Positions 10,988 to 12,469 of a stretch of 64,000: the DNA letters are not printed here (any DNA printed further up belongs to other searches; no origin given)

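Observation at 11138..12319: Fast-evolving ankyrin-like 27-aa repeat gene with three nested repeat layers (81-bp array, 42-bp duplication, in-frame (CGTCT)8)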

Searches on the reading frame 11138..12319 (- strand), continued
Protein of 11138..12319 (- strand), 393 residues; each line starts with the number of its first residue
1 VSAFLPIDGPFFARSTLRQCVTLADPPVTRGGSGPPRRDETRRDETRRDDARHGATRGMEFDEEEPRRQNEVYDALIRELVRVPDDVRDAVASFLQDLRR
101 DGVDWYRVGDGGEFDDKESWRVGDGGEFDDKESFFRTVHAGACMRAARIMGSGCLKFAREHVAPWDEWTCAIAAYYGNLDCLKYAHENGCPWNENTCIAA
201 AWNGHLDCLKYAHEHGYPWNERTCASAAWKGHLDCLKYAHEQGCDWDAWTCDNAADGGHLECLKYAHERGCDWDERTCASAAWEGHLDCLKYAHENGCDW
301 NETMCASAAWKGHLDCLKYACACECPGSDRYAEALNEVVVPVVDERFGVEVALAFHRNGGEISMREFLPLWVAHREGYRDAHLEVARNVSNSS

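Call 21: find_encoding_contigs(protein=P0022, flank=4000, max_places=2)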
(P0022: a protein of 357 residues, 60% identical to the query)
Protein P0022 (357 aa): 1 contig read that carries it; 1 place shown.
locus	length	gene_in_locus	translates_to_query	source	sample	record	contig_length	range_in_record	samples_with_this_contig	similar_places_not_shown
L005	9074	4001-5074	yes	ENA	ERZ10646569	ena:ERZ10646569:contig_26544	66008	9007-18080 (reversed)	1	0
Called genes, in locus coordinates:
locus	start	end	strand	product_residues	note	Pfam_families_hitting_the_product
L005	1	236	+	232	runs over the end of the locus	PF00307:CH (weak)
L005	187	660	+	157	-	PF03271:EB1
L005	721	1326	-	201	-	-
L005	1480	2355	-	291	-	PF04181:RPAP2_Rtr1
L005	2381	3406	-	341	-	PF00571:CBS (faint)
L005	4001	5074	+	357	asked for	PF13857:Ank_5 (faint), PF00023:Ank (faint), PF12796:Ank_2 (weak), PF13637:Ank_4 (weak)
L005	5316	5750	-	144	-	PF00347:Ribosomal_L6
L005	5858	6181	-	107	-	-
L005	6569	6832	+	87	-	PF27720:SSNA1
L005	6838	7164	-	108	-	-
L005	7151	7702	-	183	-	PF12796:Ank_2 (weak)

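Call 32: find_related_loci(query=window:11141-12145:-, collection=metagenome_contigs, flank=6000)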
Query window:11141-12145:- (335 aa) in metagenome_contigs; peptide patterns used: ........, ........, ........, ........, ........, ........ (x = any residue, [..] = any of these).
600 stretches matched a pattern (row limit reached: there are more); 571 encode a relative of the query (tblastn E <= 1e-3); the best 80 are kept; 79 distinct loci.
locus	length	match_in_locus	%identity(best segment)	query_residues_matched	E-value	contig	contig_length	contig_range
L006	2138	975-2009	60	4-331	6e-135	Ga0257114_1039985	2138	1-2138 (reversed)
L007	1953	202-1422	55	1-331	1e-133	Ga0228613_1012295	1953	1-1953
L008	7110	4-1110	58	13-331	8e-125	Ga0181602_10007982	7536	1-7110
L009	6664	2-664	73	84-331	2e-101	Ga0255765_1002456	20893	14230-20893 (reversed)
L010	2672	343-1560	62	1-333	1e-99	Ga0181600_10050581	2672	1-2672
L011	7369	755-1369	76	84-331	1e-96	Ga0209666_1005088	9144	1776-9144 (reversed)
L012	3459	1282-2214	59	81-332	9e-92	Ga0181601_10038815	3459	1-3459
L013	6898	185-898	62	83-334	4e-89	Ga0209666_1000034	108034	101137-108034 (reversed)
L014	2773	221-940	87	1-335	6e-90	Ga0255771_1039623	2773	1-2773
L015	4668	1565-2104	72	84-335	3e-85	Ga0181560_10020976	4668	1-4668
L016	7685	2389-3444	50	14-300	2e-72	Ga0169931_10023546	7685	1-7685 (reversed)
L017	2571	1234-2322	62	14-278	2e-73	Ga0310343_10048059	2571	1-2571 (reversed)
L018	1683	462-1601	54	48-276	7e-75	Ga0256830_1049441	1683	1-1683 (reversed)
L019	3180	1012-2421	59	11-301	3e-71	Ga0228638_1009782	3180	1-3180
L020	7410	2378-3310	57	40-301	2e-70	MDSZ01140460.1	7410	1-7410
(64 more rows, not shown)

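Call 33: find_related_loci(query=window:11141-12145:-, collection=viral_contigs, flank=5000)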
Query window:11141-12145:- (335 aa) in viral_contigs; peptide patterns used: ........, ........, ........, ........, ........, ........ (x = any residue, [..] = any of these).
43 stretches matched a pattern; 42 encode a relative of the query (tblastn E <= 1e-3); 40 distinct loci.
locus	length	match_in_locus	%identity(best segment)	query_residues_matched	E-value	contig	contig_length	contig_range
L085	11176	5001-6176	64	29-269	2e-72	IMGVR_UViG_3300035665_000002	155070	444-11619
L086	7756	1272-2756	63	18-301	1e-68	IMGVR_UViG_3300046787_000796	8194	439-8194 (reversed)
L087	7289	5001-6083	53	48-301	2e-68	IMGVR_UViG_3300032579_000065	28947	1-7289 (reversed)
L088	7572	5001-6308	52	48-324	2e-67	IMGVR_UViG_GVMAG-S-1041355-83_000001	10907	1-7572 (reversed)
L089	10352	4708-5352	61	81-268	4e-67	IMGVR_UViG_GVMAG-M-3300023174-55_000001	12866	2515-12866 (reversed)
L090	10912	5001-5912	56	76-272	6e-67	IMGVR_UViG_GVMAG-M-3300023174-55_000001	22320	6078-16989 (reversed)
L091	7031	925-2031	59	81-285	3e-65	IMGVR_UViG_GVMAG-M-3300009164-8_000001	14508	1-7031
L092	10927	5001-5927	57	29-268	2e-64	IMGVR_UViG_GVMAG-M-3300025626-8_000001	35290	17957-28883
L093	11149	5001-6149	48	84-316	7e-63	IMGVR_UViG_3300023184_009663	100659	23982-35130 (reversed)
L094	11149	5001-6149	48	84-316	5e-63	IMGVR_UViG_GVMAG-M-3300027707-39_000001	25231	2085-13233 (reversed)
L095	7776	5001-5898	58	82-301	1e-62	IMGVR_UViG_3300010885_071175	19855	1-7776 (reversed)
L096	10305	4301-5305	63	25-279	2e-62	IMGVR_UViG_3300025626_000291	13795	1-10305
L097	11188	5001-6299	58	24-319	5e-62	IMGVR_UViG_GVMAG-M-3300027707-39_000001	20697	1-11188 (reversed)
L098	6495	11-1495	55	25-268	7e-61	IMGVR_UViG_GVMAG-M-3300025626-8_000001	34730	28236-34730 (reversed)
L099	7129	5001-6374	47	80-323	2e-60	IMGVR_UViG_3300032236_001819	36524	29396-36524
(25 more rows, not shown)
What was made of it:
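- On 27-residue '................' ankyrin subtype of giant viruses and protists: Identity reaches 64% (call 33).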

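Call 45: list_cluster_members(proteins=[window:11141-12145:-, window:11141-11890:-, window:11141-11875:-, window:11141-12319:-, P0028, P0005, P0002])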
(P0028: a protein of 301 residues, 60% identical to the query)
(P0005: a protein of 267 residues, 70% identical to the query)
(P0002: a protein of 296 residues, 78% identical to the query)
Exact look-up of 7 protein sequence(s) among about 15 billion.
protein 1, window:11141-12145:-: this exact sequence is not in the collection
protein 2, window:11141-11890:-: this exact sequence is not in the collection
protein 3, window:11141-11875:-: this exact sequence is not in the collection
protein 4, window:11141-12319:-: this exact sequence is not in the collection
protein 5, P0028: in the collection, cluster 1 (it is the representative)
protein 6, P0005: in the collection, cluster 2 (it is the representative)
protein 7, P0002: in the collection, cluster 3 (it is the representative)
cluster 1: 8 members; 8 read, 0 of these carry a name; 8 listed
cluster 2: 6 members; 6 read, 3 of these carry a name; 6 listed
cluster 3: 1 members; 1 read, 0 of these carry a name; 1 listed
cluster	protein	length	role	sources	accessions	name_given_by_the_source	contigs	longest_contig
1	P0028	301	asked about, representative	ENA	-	-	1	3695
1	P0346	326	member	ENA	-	-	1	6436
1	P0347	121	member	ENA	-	-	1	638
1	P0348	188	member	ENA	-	-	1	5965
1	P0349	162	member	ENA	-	-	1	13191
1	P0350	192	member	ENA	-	-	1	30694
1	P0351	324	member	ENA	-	-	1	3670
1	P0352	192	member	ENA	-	-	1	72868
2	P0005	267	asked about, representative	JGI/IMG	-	hypothetical protein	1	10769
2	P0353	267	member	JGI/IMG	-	hypothetical protein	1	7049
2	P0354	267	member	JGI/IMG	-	hypothetical protein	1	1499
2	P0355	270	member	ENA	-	-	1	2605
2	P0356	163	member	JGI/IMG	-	-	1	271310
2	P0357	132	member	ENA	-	-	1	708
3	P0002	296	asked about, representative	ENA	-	-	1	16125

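Call 46: predict_structure(alignment_id=A1)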
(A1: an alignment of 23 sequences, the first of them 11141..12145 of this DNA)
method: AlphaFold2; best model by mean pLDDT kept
length: 335 residues; sequences in the alignment: 23
mean_pLDDT: 81.6   pTM: 0.73
mean pLDDT of the five models: 81.6, 81.2, 78.2, 67.5, 58.9
residues with pLDDT >= 90: 116; 70-90: 171; 50-70: 15; < 50: 33
segments of 3 or more residues with pLDDT < 50: 1-3, 52-81
pLDDT, mean of each block of 10 residues (from residue 1): 56 89 94 94 81 38 32 42 83 93 88 90 94 84 93 84 84 94 82 89 93 82 90 90 81 84 88 79 77 88 91 86 82 72
secondary structure, 60 per line:
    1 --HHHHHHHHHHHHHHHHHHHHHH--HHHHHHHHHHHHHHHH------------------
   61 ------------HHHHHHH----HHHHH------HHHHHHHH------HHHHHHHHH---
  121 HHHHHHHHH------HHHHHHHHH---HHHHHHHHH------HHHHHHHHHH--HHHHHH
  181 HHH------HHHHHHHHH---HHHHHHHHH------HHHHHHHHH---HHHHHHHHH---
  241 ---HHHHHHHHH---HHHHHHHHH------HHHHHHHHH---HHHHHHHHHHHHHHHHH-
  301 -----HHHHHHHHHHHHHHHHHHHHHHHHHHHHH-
elements in order: H3-24 H27-42 H73-79 H84-88 H95-102 H109-117 H121-129 H136-144 H148-156 H163-172 H175-183 H190-198 H202-210 H217-225 H229-237 H244-252 H256-264 H271-279 H283-299 H306-334
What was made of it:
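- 12020..12139 (-): N-terminal helical hairpin (residues 3-42). It has no Pfam family and is conserved in the family (F36, L37, W47 invariant). AlphaFold helices 3-24 and 27-42 with pLDDT about 90 (call 46).
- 11348..11872 (-): Ankyrin array. Six 27-residue (81-bp) units lie at 11872-11792, 11791-11711, 11710-11630, 11629-11549, 11548-11468 and 11467-11387, followed by a C-terminal capping half-unit. Helix pairs span residues 84-264 in the model (call 46).
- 11141..11347 (-): C-terminal 69-residue helical domain (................................), restricted to this lineage and of unknown function. Helices 271-279, 283-299 and 306-334 (call 46).
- On Ankyrin repeat (Pfam clan Ank): The AlphaFold model (pLDDT 81.6) has regular helix pairs over residues 84-264 (call 46).
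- Tried and rejected: I considered an EF-hand-like reading of '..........' and rejected it: the calcium-ligand positions are not conserved and the modelled loop is too short (call 46, and by inspection).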

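Call 49: fold_search(model_id=the predicted structure, library=pdb)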
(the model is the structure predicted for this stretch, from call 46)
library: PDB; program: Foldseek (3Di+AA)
matches with E <= 10: 847; with E <= 0.001: 157
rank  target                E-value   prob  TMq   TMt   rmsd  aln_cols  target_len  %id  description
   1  6lbg_A                1.1e-06  1.00  0.46  0.41   3.7       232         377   21  Structure of OR51B2 bound FEM1C (released 2020-10-21)
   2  5leb                  1.2e-06  1.00  0.30  0.22  12.4       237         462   22  Crystal structure of DARPin-DARPin rigid fusion, variant DDD_D12_06_D12_06_D12 (released 2017-08-02)
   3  4qfv_A                1.8e-06  1.00  0.35  0.51  11.4       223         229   26  Crystal structure of a unique ankyrin (released 2015-05-06)
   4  4qfv_C                2.0e-06  1.00  0.36  0.52  11.1       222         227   26  Crystal structure of a unique ankyrin (released 2015-05-06)
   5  4o60_B                2.1e-06  1.00  0.48  0.69   2.8       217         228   25  Structure of ankyrin repeat protein (released 2015-03-25)
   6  7jya_C                2.1e-06  1.00  0.44  0.40   5.2       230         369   21  Crystal structure of E3 ligase in complex with peptide (released 2020-10-14)
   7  5le7_B                2.1e-06  1.00  0.28  0.30  13.3       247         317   21  Crystal structure of DARPin-DARPin rigid fusion, variant DD_D12_13_D12 (released 2017-08-02)
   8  6len_B                2.2e-06  1.00  0.45  0.40   4.6       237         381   20  Structure of NS11 bound FEM1C (released 2020-10-21)
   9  6lf0_B                2.3e-06  1.00  0.44  0.39   4.4       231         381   21  Structure of FEM1C (released 2020-10-21)
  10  4o60_A                2.4e-06  1.00  0.47  0.67   3.1       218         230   26  Structure of ankyrin repeat protein (released 2015-03-25)
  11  6ley_A                2.6e-06  1.00  0.44  0.39   4.2       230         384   21  Structure of Sil1G bound FEM1C (released 2020-10-21)
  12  6le6_A                2.9e-06  1.00  0.44  0.38   9.5       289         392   19  Structure of LNLPTQGRAR bound FEM1C (released 2020-10-21)
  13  6mol_A                3.7e-06  1.00  0.44  0.34   4.6       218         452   22  Monoextended DARPin M_R12 complex with EpoR (released 2019-06-05)
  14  5le8_A                3.9e-06  1.00  0.29  0.31  13.9       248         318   21  Crystal structure of DARPin-DARPin rigid fusion, variant DD_D12_15_D12 (released 2017-08-02)
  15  6lbn_A                4.2e-06  1.00  0.44  0.39   5.1       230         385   21  Structure of SIL1-bound FEM1C (released 2020-10-21)
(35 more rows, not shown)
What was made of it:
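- On Ankyrin repeat (Pfam clan Ank): Foldseek gives probability 1.0 to solved ANK proteins, for example 4o60 at rmsd 2.8 over 217 columns (call 49).
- Closest known: Canonical 33-residue ankyrin repeat proteins. Same: The predicted structure is a stacked helix-turn-helix solenoid, and Foldseek probability is 1.0 against DARPins, designed ANKs and FEM1C (calls 46, 49).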

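Call 50: fold_search(model_id=the predicted structure, library=viral)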
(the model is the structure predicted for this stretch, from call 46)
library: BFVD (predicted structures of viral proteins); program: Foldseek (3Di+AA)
matches with E <= 10: 1149; with E <= 0.001: 320
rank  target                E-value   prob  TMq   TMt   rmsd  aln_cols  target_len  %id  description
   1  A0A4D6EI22            3.9e-15  1.00  0.43  0.32  12.3       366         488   30  Ankyrin repeat domain containing protein [Pandoravirus celtis]
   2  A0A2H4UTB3            1.7e-14  1.00  0.40  0.39   5.5       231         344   49  Ankyrin repeat domain-containing protein [Bodo saltans virus]
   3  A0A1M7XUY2            9.3e-14  1.00  0.51  0.40   4.7       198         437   43  Ankyrin repeat-containing domain [Cedratvirus A11]
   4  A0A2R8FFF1            1.1e-13  1.00  0.38  0.37  11.5       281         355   33  Ankyrin repeat-containing protein [Brazilian cedratvirus IHUMI]
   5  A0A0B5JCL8            3.5e-13  1.00  0.46  0.45  11.8       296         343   33  Ankyrin repeat protein [Pandoravirus inopinatum]
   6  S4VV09                4.3e-13  1.00  0.52  0.37   1.6       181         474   48  Ankyrin repeat domain containing protein [Pandoravirus salinus]
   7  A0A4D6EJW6            4.7e-13  1.00  0.51  0.33  10.6       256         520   38  Ankyrin repeat incomplete domain containing protein [Pandoravirus celtis]
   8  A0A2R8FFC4            5.8e-13  1.00  0.54  0.42  11.0       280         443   33  Ankyrin repeat-containing protein [Brazilian cedratvirus IHUMI]
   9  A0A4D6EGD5            9.6e-13  1.00  0.51  0.34   9.5       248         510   32  Ankyrin repeat domain containing protein [Pandoravirus celtis]
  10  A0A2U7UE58            1.1e-12  1.00  0.52  0.29   3.9       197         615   42  Ankyrin repeat domain containing protein [Pandoravirus macleodensis]
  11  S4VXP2                1.3e-12  1.00  0.42  0.33   4.6       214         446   40  Ankyrin repeat domain containing protein [Pandoravirus salinus]
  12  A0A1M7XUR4            1.9e-12  1.00  0.58  0.74   4.8       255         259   28  Ankyrin repeat-containing domain [Cedratvirus A11]
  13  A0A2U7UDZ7            2.0e-12  1.00  0.50  0.48   9.5       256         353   34  Ankyrin repeat domain containing protein [Pandoravirus macleodensis]
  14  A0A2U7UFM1            2.9e-12  1.00  0.55  0.44   9.3       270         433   34  Ankyrin repeat domain containing protein [Pandoravirus macleodensis]
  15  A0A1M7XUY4            3.0e-12  1.00  0.53  0.56  12.8       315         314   30  Ankyrin repeat-containing domain [Cedratvirus A11]
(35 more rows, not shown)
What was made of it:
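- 11348..11872 (-): Foldseek matches ankyrin proteins (calls 49, 50).
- On 27-residue '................' ankyrin subtype of giant viruses and protists: BFVD hits reach 48-49% identity (call 50).
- It is also found in Pandoravirus, Bodo saltans virus and Cedratvirus proteins, at up to 48% identity and rmsd 1.6 Å (call 50).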

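Call 54: find_encoding_contigs(protein=P0346, flank=6000, max_places=2)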
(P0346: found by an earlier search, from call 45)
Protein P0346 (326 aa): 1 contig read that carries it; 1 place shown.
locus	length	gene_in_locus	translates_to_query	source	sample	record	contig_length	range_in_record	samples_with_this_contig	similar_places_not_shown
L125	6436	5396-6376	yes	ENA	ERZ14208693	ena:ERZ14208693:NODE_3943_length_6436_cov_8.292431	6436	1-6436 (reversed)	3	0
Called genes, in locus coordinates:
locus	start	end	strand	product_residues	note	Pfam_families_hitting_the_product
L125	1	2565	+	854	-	?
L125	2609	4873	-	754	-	-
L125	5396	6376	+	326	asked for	PF00023:Ank (faint), PF12796:Ank_2 (weak), PF13606:Ank_3 (faint), PF13637:Ank_4 (weak), PF13857:Ank_5 (faint), PF13637:Ank_4 (weak)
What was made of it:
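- The P0028 cluster has 8 members, and the L125 contig is seen in 3 samples (calls 45, 54).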

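Call 55: find_encoding_contigs(protein=P0028, flank=6000, max_places=2)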
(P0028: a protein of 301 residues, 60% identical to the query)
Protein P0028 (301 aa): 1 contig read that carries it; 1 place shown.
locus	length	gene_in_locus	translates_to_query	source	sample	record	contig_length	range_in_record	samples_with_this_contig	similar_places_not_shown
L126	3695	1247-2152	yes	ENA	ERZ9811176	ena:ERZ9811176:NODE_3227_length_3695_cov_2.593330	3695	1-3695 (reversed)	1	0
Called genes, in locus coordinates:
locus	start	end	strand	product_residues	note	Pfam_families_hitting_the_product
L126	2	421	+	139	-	?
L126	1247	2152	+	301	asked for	PF12796:Ank_2 (faint), PF13606:Ank_3 (faint), PF13637:Ank_4 (weak), PF13857:Ank_5 (faint)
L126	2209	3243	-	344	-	PF00850:Hist_deacetyl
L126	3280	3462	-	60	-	-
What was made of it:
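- Tried and rejected: Linkage to the neighbouring RING/TRAF E3 and MINDY deubiquitinase genes is not conserved at the paralogous loci (calls 21, 55).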
